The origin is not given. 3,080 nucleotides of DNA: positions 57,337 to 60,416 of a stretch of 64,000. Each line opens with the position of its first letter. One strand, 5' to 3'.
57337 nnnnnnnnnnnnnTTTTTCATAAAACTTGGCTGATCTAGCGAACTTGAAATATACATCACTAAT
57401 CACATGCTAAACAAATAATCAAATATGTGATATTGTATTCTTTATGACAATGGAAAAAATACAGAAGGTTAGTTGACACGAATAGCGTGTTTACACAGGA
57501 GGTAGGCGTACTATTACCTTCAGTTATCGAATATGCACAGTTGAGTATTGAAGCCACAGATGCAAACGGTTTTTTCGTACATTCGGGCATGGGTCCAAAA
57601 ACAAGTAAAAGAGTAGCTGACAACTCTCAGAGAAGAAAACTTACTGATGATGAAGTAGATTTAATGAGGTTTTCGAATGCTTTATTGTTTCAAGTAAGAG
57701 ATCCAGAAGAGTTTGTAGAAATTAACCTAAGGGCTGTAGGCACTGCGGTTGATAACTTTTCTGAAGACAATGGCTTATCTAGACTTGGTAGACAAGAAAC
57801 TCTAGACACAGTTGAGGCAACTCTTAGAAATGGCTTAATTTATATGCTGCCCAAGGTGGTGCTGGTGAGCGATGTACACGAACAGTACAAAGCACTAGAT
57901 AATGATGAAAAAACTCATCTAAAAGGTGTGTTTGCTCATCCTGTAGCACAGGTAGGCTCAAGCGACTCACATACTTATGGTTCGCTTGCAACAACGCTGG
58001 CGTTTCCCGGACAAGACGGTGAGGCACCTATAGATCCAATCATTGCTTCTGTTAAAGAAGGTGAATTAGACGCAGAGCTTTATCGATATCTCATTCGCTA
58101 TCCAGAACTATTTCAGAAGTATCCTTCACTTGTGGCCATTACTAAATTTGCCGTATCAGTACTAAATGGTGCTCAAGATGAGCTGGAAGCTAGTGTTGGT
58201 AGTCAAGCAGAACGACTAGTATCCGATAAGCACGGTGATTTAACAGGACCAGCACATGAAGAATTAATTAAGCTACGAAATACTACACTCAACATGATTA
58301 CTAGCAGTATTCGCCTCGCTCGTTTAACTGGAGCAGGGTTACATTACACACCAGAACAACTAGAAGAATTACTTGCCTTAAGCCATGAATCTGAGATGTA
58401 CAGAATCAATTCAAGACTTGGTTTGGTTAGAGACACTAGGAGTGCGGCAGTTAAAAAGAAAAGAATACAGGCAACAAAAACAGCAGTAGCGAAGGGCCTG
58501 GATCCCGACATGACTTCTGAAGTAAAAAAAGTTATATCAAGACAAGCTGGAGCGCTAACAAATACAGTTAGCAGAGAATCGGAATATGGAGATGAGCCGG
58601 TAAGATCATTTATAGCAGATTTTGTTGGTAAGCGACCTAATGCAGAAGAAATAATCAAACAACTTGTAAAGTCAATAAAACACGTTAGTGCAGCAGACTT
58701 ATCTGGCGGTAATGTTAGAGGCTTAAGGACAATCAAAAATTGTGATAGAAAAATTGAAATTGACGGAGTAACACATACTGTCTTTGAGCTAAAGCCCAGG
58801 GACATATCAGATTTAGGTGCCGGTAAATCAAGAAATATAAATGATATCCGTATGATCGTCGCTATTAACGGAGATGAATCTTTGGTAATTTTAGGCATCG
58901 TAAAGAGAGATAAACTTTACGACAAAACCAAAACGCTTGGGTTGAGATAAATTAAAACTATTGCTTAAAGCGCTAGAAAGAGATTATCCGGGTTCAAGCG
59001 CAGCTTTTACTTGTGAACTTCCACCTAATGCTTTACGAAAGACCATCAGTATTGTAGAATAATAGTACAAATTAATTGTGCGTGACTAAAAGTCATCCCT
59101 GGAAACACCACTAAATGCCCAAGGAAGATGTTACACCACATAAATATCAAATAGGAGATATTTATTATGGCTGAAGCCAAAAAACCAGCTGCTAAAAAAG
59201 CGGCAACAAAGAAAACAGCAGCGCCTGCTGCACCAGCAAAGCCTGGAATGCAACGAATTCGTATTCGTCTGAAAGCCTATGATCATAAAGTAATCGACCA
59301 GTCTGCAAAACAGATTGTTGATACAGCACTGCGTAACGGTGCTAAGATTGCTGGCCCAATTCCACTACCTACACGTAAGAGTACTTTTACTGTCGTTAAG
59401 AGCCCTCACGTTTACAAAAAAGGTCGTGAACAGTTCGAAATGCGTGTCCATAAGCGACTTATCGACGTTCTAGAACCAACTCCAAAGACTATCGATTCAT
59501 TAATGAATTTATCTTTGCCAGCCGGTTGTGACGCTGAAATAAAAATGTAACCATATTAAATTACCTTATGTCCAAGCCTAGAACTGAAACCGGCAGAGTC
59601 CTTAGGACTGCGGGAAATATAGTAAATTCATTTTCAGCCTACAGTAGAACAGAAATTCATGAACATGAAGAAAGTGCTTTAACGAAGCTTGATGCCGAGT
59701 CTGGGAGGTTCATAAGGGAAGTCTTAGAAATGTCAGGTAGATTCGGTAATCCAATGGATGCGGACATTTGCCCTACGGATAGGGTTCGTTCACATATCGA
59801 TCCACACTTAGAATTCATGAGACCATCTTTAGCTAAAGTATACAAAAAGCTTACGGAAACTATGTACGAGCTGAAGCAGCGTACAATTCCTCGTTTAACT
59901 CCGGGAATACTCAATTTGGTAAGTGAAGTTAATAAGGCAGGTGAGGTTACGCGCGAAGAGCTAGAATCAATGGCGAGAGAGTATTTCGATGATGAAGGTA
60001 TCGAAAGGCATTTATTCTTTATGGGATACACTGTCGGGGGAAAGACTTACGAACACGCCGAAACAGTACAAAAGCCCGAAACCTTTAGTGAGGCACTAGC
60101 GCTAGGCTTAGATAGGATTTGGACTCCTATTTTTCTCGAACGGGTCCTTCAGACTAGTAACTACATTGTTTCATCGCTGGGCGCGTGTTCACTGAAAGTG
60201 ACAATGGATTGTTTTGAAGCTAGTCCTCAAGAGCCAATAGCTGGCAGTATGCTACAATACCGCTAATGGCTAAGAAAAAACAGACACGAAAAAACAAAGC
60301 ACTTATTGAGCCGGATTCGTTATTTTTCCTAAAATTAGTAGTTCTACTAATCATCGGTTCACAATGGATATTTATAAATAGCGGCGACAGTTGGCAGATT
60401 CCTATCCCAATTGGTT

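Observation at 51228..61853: Nine lineage-specific ORFs are wedged into all four junctions of the str/S10 translation-gene supercluster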

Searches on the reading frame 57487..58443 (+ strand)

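Call 63: search_protein_families(library=pfam, proteins=[window:57487-58443:+], max_evalue=10)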
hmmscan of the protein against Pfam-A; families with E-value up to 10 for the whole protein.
seq(319 aa): 2 families
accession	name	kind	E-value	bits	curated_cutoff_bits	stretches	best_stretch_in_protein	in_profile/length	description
PF16899.10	Cyclin_C_2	-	0.074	13.9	27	1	269-303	29-62/99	Cyclin C-terminal domain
PF12467.13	CMV_1a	-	0.12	13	25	1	69-162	32-123/184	Cucumber mosaic virus 1a protein family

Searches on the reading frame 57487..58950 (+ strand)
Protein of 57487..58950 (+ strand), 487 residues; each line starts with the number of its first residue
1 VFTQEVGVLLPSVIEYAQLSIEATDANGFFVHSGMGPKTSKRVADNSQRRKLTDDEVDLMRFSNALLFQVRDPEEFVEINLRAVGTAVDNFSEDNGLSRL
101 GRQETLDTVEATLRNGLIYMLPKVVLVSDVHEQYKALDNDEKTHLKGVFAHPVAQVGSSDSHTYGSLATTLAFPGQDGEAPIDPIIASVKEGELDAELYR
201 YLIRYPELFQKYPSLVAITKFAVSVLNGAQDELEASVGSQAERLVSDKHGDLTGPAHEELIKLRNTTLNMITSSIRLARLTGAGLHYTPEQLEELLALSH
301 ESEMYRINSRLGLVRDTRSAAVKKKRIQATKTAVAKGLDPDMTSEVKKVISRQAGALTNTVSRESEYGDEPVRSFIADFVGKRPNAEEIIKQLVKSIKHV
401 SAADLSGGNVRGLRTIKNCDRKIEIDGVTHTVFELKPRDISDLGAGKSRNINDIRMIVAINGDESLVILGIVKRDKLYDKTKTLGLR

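Call 3: search_protein_families(library=pfam, proteins=[window:57487-58950:+], max_evalue=1)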
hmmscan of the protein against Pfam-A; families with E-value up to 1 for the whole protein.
window:57487-58950:+ (487 aa): 1 family
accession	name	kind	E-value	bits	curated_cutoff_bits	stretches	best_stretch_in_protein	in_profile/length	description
PF16899.10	Cyclin_C_2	-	0.1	13.4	27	0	269-304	29-63/99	Cyclin C-terminal domain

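Call 4: search_protein_families(library=ncbifam, proteins=[window:57487-58950:+], max_evalue=1)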
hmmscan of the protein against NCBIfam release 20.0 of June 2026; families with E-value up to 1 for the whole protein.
window:57487-58950:+ (487 aa): 1 family
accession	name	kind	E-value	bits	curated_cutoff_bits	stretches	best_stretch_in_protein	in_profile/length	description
NF004139.0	PRK05618.4-2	equivalog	0.041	13.3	195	1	416-474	127-187/202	50S ribosomal protein L25/general stress protein Ctc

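Call 8: find_encoding_contigs(protein=window:57487-58950:+, flank=10000, max_places=6)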
Protein window:57487-58950:+ (487 aa): 1 contig read that carries it; 1 place shown.
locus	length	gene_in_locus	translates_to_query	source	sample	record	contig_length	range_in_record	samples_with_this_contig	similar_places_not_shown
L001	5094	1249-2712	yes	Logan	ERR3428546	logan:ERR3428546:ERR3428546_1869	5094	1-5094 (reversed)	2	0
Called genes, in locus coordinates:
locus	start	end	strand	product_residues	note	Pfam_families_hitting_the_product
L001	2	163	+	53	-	?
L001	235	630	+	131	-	-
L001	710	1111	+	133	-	-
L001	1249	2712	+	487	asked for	-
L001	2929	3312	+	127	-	PF00338:Ribosomal_S10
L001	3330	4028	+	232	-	-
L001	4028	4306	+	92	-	-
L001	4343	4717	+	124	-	-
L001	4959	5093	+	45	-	?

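Call 9: find_homologous_proteins(query=window:57487-58950:+, max_evalue=0.001)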
Query window:57487-58950:+ (487 aa): 1 proteins with E <= 0.001 among 8000 candidates.
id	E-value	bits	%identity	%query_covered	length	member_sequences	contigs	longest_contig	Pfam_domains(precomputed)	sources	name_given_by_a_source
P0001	0.0e+0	1058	100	100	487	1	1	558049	-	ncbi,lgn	-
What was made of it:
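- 57487..58950 (+): i487: a 487-aa ORF with a GTG start, an orphan. The only hit among 5.8 billion protein clusters is itself (call 9).
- No homologue was found in 5.8 billion clusters for i487 (call 9).
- Tried and rejected: The i487 search of 5.8 billion clusters returned only itself (call 9).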

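Call 27: search_protein_families(library=phrogs, proteins=[window:57487-58950:+], max_evalue=1)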
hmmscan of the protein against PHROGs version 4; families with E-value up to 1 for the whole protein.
window:57487-58950:+ (487 aa): 1 family
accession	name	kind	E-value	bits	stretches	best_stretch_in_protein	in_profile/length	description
phrog_29528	-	unknown function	0.17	12.8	1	347-387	106-146/163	-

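Call 28: search_protein_families(library=padloc, proteins=[window:57487-58950:+], max_evalue=1)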
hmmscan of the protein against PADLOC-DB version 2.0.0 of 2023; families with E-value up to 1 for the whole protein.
window:57487-58950:+ (487 aa): 0 families

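Call 40: predict_structure(protein=window:57487-58950:+)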
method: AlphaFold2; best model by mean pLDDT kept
length: 487 residues; sequences in the alignment: 1
mean_pLDDT: 34.5   pTM: 0.21
mean pLDDT of the five models: 34.5, 32.1, 31.8, 30.7, 28.9
residues with pLDDT >= 90: 0; 70-90: 0; 50-70: 0; < 50: 487
segments of 3 or more residues with pLDDT < 50: 1-487
pLDDT, mean of each block of 10 residues (from residue 1): 26 29 27 28 30 32 30 40 38 39 41 34 28 40 36 28 26 28 27 34 37 34 32 33 37 39 36 33 35 38 34 33 39 37 36 33 31 29 34 34 35 35 41 46 39 44 43 39 31
secondary structure, 60 per line:
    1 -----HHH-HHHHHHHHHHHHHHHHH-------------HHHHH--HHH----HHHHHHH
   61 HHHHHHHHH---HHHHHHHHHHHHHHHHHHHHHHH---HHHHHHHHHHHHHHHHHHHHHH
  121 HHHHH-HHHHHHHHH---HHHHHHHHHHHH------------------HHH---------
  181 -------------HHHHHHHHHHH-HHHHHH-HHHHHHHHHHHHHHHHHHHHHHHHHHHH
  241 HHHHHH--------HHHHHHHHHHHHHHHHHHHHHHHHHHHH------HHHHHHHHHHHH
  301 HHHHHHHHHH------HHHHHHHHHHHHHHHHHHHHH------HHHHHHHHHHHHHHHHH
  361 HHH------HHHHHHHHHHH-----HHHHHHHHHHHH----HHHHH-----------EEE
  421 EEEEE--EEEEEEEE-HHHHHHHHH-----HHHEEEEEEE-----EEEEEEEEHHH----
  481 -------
elements in order: H10-26 H40-44 H54-69 H73-95 H99-125 H127-135 H139-150 H194-204 H206-211 H213-246 H255-282 H289-310 H317-337 H344-363 H370-380 H386-397 H402-406 E418-425 E428-435 H437-445 E454-460 E466-473
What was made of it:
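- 57487..58950 (+): The single-sequence AF2 model had pLDDT 34 and is unusable (call 40).
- Tried and rejected: AF2 on i487 without an alignment gave pLDDT 34, so no fold search was attempted (call 40).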

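Call 52: search_dna_similar(query=window:57487-58950:+, collection=phages, mode=protein, max_evalue=0.01, max_rows=10)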
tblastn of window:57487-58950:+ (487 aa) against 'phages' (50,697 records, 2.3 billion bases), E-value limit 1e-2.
No match.

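Call 85: find_related_loci(query=window:57487-58950:+, collection=viral_contigs, flank=5000)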
Query window:57487-58950:+ (487 aa) in viral_contigs; peptide patterns used: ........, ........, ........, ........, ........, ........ (x = any residue, [..] = any of these).
4 stretches matched a pattern, but none encodes a relative of the query by tblastn (E <= 1e-3).
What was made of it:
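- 57487..58950 (+): There were no phage or IMG/VR hits (calls 52, 85).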

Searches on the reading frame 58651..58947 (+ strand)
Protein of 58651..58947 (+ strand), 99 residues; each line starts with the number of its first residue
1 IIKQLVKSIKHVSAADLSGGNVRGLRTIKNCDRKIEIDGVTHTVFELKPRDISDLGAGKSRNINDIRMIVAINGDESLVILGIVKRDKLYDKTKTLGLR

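Call 63: search_protein_families(library=pfam, proteins=[window:58651-58947:+], max_evalue=10)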
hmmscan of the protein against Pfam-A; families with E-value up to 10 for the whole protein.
seq(99 aa): 0 families

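Call 64: search_solved_structures(query=window:58651-58947:+, max_evalue=10)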
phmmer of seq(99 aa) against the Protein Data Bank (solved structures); distinct sequences matched with E-value up to 10: 2.
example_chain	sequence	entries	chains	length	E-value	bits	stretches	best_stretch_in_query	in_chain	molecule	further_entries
2bm8_A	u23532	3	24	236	1.5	12.4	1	13-79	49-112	CEPHALOSPORIN HYDROXYLASE CMCI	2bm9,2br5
2br3_A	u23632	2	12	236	1.6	12.4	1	13-79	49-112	CEPHALOSPORIN HYDROXYLASE CMCI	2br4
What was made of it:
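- On Anti-phage defence system or toxin-antitoxin: The i487 C-terminus, suspected of being RelE/ParE-like, has no Pfam or PDB sequence hit (calls 63, 64).
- The i487 C-terminus does not match RelE/ParE in Pfam or PDB sequences (calls 63, 64).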

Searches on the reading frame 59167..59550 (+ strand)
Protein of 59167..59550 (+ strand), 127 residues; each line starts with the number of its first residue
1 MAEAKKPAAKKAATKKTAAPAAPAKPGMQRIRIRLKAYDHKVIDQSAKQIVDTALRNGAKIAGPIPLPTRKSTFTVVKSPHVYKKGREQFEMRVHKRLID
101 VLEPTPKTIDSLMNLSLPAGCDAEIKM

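Call 11: find_related_loci(query=window:59167-59550:+, collection=genome_contigs, flank=10000)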
Query window:59167-59550:+ (127 aa) in genome_contigs; peptide patterns used: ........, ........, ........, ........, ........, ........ (x = any residue, [..] = any of these).
600 stretches matched a pattern (row limit reached: there are more); 561 encode a relative of the query (tblastn E <= 1e-3); the best 80 are kept; 80 distinct loci.
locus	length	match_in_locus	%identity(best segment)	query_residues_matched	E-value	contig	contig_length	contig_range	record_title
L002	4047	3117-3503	81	1-127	3e-65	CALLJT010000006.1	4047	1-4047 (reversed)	MAG: Candidatus Saccharimonadia bacterium isolate L1_Bin_Bin_167_sub_1 genome assembly, contig: c_000000303135, whole ge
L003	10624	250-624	82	3-127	1e-64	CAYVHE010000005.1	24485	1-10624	MAG TPA_asm: uncultured Candidatus Saccharibacteria bacterium isolate SRP216583_co1_158 genome assembly, contig: NODE_14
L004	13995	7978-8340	85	6-127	1e-64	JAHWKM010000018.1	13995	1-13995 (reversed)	MAG: Candidatus Parcubacteria bacterium isolate 0813_bin17 NODE_18_length_13995_cov_6.793986, whole genome shotgun seque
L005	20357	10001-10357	86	11-127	4e-64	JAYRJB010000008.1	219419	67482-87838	MAG: Candidatus Saccharimonadales bacterium isolate SZ_szas25bin.8 k141_1175447, whole genome shotgun sequence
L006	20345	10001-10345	82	1-127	1e-63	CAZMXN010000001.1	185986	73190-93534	MAG TPA_asm: uncultured Candidatus Saccharibacteria bacterium isolate SRP144015_co1_122 genome assembly, contig: NODE_32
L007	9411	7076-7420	86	6-127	2e-63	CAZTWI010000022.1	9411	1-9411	MAG TPA_asm: uncultured Candidatus Saccharibacteria bacterium isolate SRP344714_co2_155 genome assembly, contig: NODE_19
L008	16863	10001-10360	81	1-127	1e-63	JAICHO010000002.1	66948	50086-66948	MAG: Candidatus Saccharibacteria bacterium isolate GZL_FP_2_bin.7 k141_3393844_length_66948_cov_11.1048, whole genome sh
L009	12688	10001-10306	96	26-127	1e-63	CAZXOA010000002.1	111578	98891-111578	MAG TPA_asm: uncultured Candidatus Saccharibacteria bacterium isolate SRP344714_co1_350 genome assembly, contig: NODE_41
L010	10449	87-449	81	1-127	4e-63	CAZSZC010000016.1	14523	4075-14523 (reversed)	MAG TPA_asm: uncultured Candidatus Saccharibacteria bacterium isolate SRP298887_co1_348 genome assembly, contig: NODE_42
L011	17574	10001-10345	80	1-127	3e-63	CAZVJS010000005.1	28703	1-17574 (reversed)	MAG TPA_asm: uncultured Candidatus Saccharibacteria bacterium isolate SRP200132_co1_71 genome assembly, contig: NODE_278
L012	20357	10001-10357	81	1-127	3e-63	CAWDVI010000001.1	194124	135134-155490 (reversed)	MAG: uncultured bacterium isolate MFD05684.bin.2.43 genome assembly, contig: contig_114269, whole genome shotgun sequenc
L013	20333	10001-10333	87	12-127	3e-63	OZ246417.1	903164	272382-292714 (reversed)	MAG: uncultured Candidatus Saccharibacteria bacterium isolate binchicken_co179_116 genome assembly, chromosome: 1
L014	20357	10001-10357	82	1-127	3e-63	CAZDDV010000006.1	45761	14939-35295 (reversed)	MAG TPA_asm: uncultured Candidatus Saccharibacteria bacterium isolate SRP128246_co1_521 genome assembly, contig: NODE_98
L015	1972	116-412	97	29-127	3e-64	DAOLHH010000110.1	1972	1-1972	MAG TPA_asm: Candidatus Saccharibacteria bacterium isolate AMR_MDS_0253 NODE_6117_length_1972_cov_6.259781, whole genome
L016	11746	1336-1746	78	1-127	7e-63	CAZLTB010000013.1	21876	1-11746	MAG TPA_asm: uncultured Candidatus Saccharibacteria bacterium isolate SRP200132_co1_495 genome assembly, contig: NODE_41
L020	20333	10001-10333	87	17-127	2e-62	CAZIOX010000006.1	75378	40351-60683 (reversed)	MAG TPA_asm: uncultured Candidatus Saccharibacteria bacterium isolate SRP285395_co1_272 genome assembly, contig: NODE_36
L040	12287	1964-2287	87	15-127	2e-61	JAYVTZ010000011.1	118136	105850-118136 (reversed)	MAG: Burkholderiaceae bacterium isolate GL74_UP_metabat_189 GL74_UP_metabat_189_10, whole genome shotgun sequence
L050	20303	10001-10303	91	27-127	5e-61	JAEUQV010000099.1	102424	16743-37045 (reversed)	MAG: Candidatus Saccharibacteria bacterium isolate new MAG-260 k141_892567, whole genome shotgun sequence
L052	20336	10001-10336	84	16-127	6e-61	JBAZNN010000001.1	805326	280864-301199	MAG: Candidatus Saccharimonadales bacterium isolate SO_2017_LW4_70 scaffold_13_c1_LW137-91_2017, whole genome shotgun se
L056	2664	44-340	94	29-127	2e-61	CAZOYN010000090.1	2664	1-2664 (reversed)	MAG TPA_asm: uncultured Candidatus Saccharibacteria bacterium isolate SRP200132_co1_537 genome assembly, contig: NODE_87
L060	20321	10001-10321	85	15-127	1e-60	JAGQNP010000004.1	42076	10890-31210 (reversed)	MAG: Candidatus Saccharibacteria bacterium isolate HKST-UBA71 NODE_4_length_42076_cov_3.069764, whole genome shotgun seq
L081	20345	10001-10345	83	13-127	2e-60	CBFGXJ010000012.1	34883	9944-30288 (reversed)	MAG TPA_asm: uncultured bacterium isolate SRR32277390_binner123_Refined_3 genome assembly, contig: ERZ27245939.156, whol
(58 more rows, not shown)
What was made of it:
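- The S10 relatives are nearly all labelled Saccharibacteria or Saccharimonadia MAGs (call 11).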

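Call 101: search_protein_families(library=pfam, proteins=[L056:343-816:+, L040:913-1386:+, L081:5774-7012:-, L020:9379-9789:+, L050:10530-12224:+, L052:7788-8066:+, L060:10337-10951:+, L040:3009-4181:+, L020:5013-5378:+], max_evalue=0.001)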
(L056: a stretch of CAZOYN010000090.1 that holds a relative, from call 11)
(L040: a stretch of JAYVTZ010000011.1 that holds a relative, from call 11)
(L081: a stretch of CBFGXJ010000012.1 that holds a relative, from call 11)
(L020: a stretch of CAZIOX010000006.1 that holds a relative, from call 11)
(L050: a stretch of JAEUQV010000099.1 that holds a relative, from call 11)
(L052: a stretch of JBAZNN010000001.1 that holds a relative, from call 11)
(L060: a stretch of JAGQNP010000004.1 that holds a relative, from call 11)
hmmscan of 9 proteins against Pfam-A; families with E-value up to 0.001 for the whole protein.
L056:343-816:+ (157 aa): 2 families
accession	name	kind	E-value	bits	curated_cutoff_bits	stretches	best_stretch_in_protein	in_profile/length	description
PF00293.34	NUDIX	-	1.3e-16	61.3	21.1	1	22-140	4-124/134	NUDIX domain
PF14815.12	NUDIX_4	-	7.7e-05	22.9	35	1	25-136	2-99/113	NUDIX domain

L040:913-1386:+ (157 aa): 1 family
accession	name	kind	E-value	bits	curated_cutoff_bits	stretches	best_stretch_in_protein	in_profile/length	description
PF03692.20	CxxCxxCC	-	1.1e-08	36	23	1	89-127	41-70/85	Putative zinc- or iron-chelating domain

L081:5774-7012:- (412 aa): 1 family
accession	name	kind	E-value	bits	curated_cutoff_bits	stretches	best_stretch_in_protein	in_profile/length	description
PF00291.31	PALP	-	1.8e-38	133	35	1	50-344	6-295/295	Pyridoxal-phosphate dependent enzyme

L020:9379-9789:+ (136 aa): 1 family
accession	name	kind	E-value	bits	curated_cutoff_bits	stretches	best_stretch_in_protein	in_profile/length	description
PF00226.36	DnaJ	-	9.7e-15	54.9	27.8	1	11-69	1-63/63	DnaJ domain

L050:10530-12224:+ (564 aa): 0 families

L052:7788-8066:+ (92 aa): 1 family
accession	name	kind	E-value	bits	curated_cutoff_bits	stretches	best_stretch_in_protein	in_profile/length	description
PF01817.26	CM_2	-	1.5e-22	80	27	1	9-84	1-79/80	Chorismate mutase type II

L060:10337-10951:+ (204 aa): 4 families
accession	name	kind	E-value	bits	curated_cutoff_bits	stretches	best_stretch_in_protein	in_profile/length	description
PF13419.12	HAD_2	-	1.5e-16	61.4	23.8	1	5-182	1-176/178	Haloacid dehalogenase-like hydrolase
PF00702.32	Hydrolase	-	1.1e-14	55.8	26.4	1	2-178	1-191/191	haloacid dehalogenase-like hydrolase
PF13242.12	Hydrolase_like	-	4.8e-07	30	22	1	140-195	3-58/75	HAD-hyrolase-like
PF12710.13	HAD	-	0.00048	21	27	0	5-174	1-188/189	haloacid dehalogenase-like hydrolase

L040:3009-4181:+ (390 aa): 0 families

L020:5013-5378:+ (121 aa): 2 families
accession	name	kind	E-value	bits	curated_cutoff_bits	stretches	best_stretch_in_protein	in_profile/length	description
PF05635.17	23S_rRNA_IVP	-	1.8e-36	125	33.8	1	7-111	1-105/106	23S rRNA-intervening sequence protein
PF22296.2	bAvd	-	1.8e-07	32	40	1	10-116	2-106/107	bAvd-like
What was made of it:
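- Slots elsewhere hold NUDIX, CxxCxxCC, PLP-enzyme, DnaJ, chorismate mutase, HAD and 23S-IVS proteins (call 101).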

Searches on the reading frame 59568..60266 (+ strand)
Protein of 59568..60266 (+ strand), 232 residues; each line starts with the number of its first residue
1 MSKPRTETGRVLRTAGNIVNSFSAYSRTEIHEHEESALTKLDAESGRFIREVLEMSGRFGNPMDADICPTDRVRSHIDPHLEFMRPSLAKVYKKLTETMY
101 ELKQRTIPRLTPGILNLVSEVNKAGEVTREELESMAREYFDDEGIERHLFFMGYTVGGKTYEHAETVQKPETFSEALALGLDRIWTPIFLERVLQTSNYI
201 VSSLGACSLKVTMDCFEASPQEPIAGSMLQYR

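Call 3: search_protein_families(library=pfam, proteins=[window:59568-60266:+], max_evalue=1)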
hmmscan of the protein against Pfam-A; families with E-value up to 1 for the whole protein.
window:59568-60266:+ (232 aa): 0 families

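Call 4: search_protein_families(library=ncbifam, proteins=[window:59568-60266:+], max_evalue=1)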
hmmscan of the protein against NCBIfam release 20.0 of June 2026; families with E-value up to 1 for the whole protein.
window:59568-60266:+ (232 aa): 0 families

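Call 27: search_protein_families(library=phrogs, proteins=[window:59568-60266:+], max_evalue=1)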
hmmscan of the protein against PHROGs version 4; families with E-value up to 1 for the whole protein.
window:59568-60266:+ (232 aa): 3 families
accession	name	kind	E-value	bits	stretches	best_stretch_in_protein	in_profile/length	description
phrog_8612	-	unknown function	0.097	13.7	1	126-160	14-48/73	-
phrog_3027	-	unknown function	0.19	13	0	120-141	12-33/73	-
phrog_12302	-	unknown function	0.24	12.4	1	123-144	29-52/65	-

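Call 28: search_protein_families(library=padloc, proteins=[window:59568-60266:+], max_evalue=1)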
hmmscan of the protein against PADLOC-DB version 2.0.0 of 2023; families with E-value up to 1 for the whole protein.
window:59568-60266:+ (232 aa): 0 families

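Call 65: search_protein_representatives(protein=window:59568-60266:+)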
Query: 232 residues. Proteins with E-value up to 0.001 (for the whole library): 3; up to 1e-10: 3; up to 1e-30: 2. The best 3 are listed.
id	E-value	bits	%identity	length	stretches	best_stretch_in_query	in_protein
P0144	4.7e-127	438.8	84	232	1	1-232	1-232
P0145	3.9e-31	125.3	34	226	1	1-213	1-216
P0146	1.2e-28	117.2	33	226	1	1-224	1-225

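Call 66: find_encoding_contigs(protein=P0145, flank=10000, max_places=3)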
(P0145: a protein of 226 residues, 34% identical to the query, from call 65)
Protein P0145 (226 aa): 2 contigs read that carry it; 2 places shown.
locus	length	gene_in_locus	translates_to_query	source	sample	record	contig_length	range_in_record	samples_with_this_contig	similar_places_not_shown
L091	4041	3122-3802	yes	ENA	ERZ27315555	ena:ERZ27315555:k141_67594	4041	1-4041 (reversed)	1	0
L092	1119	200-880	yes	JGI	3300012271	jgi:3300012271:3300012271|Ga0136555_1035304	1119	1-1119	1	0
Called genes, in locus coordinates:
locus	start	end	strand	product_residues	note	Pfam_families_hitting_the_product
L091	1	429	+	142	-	?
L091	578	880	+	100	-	-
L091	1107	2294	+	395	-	PF00009:GTP_EFTU, PF03144:GTP_EFTU_D2, PF03143:GTP_EFTU_D3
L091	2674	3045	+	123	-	PF00338:Ribosomal_S10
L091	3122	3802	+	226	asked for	-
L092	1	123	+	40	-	?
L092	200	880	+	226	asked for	-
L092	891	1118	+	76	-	?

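Call 67: find_encoding_contigs(protein=P0146, flank=10000, max_places=3)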
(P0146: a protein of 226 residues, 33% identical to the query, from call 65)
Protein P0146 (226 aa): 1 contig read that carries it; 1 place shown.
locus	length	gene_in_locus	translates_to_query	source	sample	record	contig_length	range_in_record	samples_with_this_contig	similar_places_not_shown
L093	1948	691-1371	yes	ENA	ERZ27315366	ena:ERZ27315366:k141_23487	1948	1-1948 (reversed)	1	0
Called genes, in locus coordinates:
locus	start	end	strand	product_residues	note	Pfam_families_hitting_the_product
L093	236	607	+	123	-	PF00338:Ribosomal_S10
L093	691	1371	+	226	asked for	-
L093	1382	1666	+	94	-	-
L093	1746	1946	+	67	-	?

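Call 70: search_solved_structures(query=A3, max_evalue=5)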
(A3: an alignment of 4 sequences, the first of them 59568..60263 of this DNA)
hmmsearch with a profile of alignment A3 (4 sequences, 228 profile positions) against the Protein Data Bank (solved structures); distinct sequences matched with E-value up to 5: 2.
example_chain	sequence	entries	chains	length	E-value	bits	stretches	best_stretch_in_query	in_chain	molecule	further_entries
9bds_A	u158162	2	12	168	0.18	14.8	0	11-55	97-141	Transcription attenuation protein MtrB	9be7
9be8_A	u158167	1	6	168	0.46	13.5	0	11-55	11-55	Transcription attenuation protein MtrB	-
